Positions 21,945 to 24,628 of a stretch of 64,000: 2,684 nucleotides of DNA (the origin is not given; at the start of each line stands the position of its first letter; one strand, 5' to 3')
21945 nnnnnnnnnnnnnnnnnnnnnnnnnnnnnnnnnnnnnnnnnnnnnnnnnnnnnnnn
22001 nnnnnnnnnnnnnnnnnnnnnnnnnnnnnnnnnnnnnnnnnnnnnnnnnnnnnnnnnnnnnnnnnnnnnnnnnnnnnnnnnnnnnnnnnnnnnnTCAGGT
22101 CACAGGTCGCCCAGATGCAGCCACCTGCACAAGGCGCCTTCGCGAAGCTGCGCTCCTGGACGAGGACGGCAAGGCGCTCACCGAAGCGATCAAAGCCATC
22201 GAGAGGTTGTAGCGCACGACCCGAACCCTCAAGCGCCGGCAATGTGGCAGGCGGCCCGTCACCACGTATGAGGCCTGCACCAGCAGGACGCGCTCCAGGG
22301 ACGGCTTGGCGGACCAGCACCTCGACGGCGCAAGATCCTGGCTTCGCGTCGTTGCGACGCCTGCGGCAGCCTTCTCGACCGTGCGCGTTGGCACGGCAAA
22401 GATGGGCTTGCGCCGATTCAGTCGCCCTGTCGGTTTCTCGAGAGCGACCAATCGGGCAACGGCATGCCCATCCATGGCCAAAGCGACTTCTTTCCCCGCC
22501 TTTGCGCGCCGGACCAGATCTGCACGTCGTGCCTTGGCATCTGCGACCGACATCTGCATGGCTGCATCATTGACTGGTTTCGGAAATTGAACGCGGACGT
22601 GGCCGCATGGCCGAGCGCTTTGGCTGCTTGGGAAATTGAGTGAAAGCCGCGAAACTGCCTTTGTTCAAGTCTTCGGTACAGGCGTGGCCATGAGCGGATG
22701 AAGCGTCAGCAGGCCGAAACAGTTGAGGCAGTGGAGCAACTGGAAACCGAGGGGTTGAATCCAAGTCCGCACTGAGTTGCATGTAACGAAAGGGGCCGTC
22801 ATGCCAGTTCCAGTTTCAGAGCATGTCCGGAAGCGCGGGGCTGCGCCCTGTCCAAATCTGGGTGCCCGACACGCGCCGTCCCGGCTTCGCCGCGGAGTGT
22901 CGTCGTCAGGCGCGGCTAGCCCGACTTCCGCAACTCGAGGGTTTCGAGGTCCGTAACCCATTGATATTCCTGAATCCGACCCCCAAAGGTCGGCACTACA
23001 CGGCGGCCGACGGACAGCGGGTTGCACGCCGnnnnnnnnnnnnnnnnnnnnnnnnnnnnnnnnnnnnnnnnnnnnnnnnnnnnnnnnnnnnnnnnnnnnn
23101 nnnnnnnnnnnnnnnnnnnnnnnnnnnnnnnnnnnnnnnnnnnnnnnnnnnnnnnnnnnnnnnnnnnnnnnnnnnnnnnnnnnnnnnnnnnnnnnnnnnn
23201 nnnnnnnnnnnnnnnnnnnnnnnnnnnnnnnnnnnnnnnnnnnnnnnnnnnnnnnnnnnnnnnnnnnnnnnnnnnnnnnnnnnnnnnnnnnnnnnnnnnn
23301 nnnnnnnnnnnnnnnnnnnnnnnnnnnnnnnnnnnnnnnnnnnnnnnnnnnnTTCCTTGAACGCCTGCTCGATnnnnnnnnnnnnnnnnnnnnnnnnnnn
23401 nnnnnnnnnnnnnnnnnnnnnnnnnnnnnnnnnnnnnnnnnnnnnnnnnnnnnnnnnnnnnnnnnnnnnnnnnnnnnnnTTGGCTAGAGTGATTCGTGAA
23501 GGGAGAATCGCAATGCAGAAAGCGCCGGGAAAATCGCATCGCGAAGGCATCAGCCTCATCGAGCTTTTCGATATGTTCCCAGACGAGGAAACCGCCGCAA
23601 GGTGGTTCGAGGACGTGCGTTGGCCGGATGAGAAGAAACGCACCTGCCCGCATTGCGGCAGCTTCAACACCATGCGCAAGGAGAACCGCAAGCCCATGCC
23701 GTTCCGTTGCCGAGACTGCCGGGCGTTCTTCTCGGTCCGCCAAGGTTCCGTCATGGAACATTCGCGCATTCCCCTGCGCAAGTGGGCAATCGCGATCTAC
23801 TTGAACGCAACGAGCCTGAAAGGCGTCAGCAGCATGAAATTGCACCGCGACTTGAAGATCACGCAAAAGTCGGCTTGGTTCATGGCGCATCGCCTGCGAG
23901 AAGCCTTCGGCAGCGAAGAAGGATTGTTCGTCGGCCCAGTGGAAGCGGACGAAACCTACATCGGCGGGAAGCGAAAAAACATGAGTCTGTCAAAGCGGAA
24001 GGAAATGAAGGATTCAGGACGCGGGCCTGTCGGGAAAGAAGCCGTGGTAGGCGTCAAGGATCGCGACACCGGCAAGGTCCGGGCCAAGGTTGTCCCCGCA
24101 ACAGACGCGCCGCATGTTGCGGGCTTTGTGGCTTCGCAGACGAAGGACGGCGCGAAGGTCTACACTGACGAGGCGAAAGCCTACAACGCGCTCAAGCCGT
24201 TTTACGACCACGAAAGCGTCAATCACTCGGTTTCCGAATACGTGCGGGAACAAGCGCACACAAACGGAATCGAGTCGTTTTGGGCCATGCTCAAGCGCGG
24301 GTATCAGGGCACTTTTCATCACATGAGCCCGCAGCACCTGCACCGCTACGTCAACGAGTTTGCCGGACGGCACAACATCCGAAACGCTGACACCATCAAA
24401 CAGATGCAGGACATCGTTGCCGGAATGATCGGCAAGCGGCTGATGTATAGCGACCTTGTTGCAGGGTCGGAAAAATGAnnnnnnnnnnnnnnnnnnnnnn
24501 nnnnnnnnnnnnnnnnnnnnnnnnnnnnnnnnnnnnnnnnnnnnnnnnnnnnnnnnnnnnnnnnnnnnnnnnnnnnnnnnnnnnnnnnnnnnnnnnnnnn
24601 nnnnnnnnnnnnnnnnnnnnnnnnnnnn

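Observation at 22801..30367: Four-layer nested insertion: TA locus <- IS4/IS1634-like IS <- serine-recombinase element <- IS1595(R-M)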

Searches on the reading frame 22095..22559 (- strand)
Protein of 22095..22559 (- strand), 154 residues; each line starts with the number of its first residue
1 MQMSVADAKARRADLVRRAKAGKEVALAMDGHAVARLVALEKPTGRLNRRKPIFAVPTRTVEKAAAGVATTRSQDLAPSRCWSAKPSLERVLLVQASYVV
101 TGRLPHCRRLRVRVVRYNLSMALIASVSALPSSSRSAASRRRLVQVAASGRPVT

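Call 5: search_protein_families(library=pfam, proteins=[window:22095-22559:-], max_evalue=0.01)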
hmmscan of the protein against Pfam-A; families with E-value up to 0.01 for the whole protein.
window:22095-22559:- (154 aa): 1 family
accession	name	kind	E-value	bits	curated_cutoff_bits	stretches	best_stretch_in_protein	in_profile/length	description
PF02604.26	PhdYeFM_antitox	-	0.0011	19.1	29.8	1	3-43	4-45/74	Antitoxin Phd_YefM, type II toxin-antitoxin system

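Call 6: search_protein_families(library=ncbifam, proteins=[window:22095-22559:-], max_evalue=0.01)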
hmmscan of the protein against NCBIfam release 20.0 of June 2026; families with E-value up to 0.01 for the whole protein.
window:22095-22559:- (154 aa): 0 families

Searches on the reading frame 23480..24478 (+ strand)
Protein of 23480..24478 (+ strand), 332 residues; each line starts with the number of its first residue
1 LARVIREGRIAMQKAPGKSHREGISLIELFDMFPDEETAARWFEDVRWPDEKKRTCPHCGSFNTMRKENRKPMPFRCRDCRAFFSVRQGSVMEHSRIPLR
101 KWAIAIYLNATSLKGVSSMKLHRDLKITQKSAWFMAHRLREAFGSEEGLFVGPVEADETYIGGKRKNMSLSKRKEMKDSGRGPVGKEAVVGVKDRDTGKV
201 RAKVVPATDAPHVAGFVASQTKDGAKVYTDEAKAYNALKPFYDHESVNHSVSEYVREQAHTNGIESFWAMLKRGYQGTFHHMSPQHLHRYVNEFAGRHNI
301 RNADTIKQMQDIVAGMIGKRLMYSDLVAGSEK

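Call 5: search_protein_families(library=pfam, proteins=[window:23480-24478:+], max_evalue=0.01)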
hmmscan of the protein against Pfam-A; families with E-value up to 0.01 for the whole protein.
window:23480-24478:+ (332 aa): 5 families
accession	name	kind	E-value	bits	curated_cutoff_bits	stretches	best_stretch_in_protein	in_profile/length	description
PF12762.13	DDE_Tnp_IS1595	-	4.6e-41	140.8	27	1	152-299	4-153/153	ISXO2-like transposase domain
PF12760.12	Zn_ribbon_IS1595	-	1.3e-07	31.9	25.4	1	34-81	1-44/46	Transposase zinc-ribbon domain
PF14354.12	Lar_restr_allev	-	0.00071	20.2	28.6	1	55-83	5-37/58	Restriction alleviation protein Lar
PF09723.15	Zn_ribbon_8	-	0.0024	18.3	34.4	0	46-64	18-37/41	Zinc ribbon domain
PF18073.7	Zn_ribbon_LapB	-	0.0079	16.3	25.7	0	56-66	17-27/28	Rubredoxin metal binding domain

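Call 6: search_protein_families(library=ncbifam, proteins=[window:23480-24478:+], max_evalue=0.01)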
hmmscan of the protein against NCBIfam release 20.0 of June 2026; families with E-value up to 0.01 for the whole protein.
window:23480-24478:+ (332 aa): 3 families
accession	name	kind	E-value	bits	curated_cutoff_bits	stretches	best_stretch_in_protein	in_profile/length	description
NF033547.1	transpos_IS1595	equivalog_domain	5.7e-55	186.5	75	1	94-301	1-215/215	IS1595 family transposase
NF033587.1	transpos_IS6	equivalog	3.7e-05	23.5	125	0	220-301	121-201/202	IS6 family transposase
NF033558.1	transpos_IS1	equivalog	0.0022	17.9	100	1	56-166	1-112/199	IS1 family transposase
